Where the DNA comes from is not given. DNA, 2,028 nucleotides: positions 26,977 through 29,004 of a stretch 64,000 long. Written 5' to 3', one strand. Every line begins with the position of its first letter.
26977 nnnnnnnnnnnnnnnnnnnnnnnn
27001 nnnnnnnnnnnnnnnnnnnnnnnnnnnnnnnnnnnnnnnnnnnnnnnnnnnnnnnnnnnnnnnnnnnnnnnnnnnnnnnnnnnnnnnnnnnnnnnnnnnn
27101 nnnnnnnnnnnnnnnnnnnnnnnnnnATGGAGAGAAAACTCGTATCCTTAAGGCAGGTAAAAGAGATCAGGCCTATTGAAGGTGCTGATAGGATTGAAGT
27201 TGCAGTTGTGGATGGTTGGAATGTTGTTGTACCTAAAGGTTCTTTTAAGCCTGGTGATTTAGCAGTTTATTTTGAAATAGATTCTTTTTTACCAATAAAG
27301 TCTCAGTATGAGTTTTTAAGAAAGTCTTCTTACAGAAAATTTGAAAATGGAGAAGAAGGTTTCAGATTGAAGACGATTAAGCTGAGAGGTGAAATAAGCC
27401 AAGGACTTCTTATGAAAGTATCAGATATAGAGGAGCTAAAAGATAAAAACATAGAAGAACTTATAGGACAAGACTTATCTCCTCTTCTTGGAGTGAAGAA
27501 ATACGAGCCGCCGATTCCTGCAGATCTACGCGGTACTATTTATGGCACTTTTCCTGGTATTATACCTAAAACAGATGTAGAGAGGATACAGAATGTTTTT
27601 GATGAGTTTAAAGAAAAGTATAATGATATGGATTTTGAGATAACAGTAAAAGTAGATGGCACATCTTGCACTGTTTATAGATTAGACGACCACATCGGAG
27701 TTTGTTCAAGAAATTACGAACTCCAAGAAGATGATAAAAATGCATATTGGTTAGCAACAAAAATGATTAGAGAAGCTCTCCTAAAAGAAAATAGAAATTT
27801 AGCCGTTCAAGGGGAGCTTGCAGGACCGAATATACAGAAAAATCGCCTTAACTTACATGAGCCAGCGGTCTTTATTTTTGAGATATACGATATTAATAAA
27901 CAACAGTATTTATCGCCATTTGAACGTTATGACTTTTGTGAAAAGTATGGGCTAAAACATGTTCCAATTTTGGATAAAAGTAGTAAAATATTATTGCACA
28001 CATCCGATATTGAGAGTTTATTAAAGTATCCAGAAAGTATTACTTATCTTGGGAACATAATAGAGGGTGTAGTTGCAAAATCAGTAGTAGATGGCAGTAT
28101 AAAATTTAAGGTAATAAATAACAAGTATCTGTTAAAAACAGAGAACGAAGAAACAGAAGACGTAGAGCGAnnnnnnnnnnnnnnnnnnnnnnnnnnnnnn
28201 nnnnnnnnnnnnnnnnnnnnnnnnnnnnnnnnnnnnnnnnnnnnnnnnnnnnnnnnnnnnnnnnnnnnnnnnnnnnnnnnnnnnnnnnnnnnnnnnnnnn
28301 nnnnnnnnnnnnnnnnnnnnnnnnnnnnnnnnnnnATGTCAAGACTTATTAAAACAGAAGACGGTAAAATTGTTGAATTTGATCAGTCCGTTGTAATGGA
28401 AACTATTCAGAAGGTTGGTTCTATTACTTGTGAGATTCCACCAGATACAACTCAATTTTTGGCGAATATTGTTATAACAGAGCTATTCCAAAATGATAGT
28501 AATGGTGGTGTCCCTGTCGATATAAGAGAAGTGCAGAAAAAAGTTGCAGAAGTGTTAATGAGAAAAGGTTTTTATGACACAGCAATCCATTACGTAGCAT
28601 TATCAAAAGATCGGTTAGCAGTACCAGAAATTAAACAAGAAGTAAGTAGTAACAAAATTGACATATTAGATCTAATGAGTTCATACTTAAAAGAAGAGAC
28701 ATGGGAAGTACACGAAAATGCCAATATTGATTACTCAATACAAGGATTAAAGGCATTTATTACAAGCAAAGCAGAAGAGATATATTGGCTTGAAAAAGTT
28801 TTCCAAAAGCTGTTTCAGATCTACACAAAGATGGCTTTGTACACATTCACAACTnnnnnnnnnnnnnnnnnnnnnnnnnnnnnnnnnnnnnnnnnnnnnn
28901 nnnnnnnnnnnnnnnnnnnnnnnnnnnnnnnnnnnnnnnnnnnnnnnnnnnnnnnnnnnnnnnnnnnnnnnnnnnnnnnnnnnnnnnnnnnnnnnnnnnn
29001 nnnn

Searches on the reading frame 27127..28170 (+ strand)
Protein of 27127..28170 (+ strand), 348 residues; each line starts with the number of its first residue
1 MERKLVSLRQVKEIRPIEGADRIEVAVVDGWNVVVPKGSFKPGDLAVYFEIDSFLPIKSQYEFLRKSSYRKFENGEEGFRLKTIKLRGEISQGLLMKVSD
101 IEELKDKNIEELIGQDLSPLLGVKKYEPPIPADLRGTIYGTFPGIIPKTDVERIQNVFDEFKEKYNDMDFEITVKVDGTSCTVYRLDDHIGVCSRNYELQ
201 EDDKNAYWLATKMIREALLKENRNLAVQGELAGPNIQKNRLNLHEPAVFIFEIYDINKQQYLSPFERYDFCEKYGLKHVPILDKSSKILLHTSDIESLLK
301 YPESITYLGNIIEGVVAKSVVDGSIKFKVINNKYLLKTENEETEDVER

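Call 27: search_protein_families(library=pfam, proteins=[window:27127-28170:+], max_evalue=0.001)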
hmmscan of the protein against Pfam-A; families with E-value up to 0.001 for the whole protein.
window:27127-28170:+ (348 aa): 2 families
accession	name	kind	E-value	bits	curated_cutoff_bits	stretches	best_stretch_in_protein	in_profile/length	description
PF21189.3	PHA02142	-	1.5e-36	125.2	27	1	5-96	1-90/92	PHA02142 OB-fold domain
PF09414.15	RNA_ligase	-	3.3e-27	96.2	27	1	170-322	3-160/171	RNA ligase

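Call 35: search_dna_similar(query=window:27127-28170:+, collection=phages, mode=protein, max_rows=12)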
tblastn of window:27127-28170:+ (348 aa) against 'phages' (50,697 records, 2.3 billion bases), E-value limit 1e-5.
Records with a match: 349; places in all: 349; records where one place covers at least 80% of the query: 331.
Best place of each record, by identity: <60% 349.
By first word of the organism name: Pseudomonas 219; Aeromonas 44; Erwinia 10; Sinorhizobium 7; Burkholderia 5; uncultured 5; Ralstonia 5; Brevundimonas 5; Xanthomonas 4; Salmonella 4; and 22 more.
By host as written in the record: Pseudomonas aeruginosa 75; Pseudomonas aeruginosa PAO1 26; - 25; Pseudomonas aeruginosa PAK 14; Aeromonas salmonicida 13; Aeromonas hydrophila BIOTECH 10089 11; Pseudomonas sp. 9; Pseudomonas syringae pv. porri LMG 28495 8; and 101 more.
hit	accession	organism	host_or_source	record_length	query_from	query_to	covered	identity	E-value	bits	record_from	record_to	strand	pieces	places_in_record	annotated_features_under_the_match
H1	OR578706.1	Microcoleus phage My-WqHQDG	river water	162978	3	336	96%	43.3%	8e-79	268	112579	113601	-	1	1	RNA ligase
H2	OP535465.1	Synechococcus phage S-CREM1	Synechococcus sp. CB0101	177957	3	337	96%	43.1%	2e-74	255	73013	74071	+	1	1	RNA ligase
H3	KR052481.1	Sinorhizobium phage phiM19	Sinorhizobium meliloti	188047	1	337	97%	41.1%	1e-72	250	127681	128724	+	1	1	2'-5' RNA ligase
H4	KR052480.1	Sinorhizobium phage phiM7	Sinorhizobium meliloti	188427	1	337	97%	41.1%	1e-72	250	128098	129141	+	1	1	RNA ligase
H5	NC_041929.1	Sinorhizobium phage phiM7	Sinorhizobium meliloti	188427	1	337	97%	41.1%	1e-72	250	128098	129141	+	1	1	RNA ligase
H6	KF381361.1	Sinorhizobium phage phiM12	Sinorhizobium meliloti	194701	1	337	97%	41.1%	1e-72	250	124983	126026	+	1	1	putative RNA ligase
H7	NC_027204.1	Sinorhizobium phage phiM12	Sinorhizobium meliloti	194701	1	337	97%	41.1%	1e-72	250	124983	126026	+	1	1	RNA ligase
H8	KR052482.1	Sinorhizobium phage phiN3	Sinorhizobium meliloti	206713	1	337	97%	41.1%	1e-72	250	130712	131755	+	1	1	RNA ligase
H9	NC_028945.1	Sinorhizobium phage phiN3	Sinorhizobium meliloti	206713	1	337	97%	41.1%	1e-72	250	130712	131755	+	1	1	RNA ligase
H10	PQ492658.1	Limnohabitans phage DC31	Limnohabitans sp. DCL3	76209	2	339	97%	41.0%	3e-69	240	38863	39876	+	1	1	hypothetical protein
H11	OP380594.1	Aeromonas phage B614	Aeromonas hydrophila BIOTECH 10089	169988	2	340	97%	39.8%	5e-63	222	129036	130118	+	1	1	hypothetical protein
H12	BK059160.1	Altiarchaeum virus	-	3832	1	337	97%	39.9%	3e-61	217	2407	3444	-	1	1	RNA ligase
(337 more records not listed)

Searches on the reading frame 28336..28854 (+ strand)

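Call 18: search_protein_families(library=pfam, proteins=[window:28336-28854:+], max_evalue=0.01)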
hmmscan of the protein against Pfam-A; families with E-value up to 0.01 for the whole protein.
window:28336-28854:+ (173 aa): 1 family
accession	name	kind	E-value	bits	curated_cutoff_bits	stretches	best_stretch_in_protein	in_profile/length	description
PF03477.21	ATP-cone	-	3.1e-09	37.7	25.8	1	5-93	3-86/88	ATP cone domain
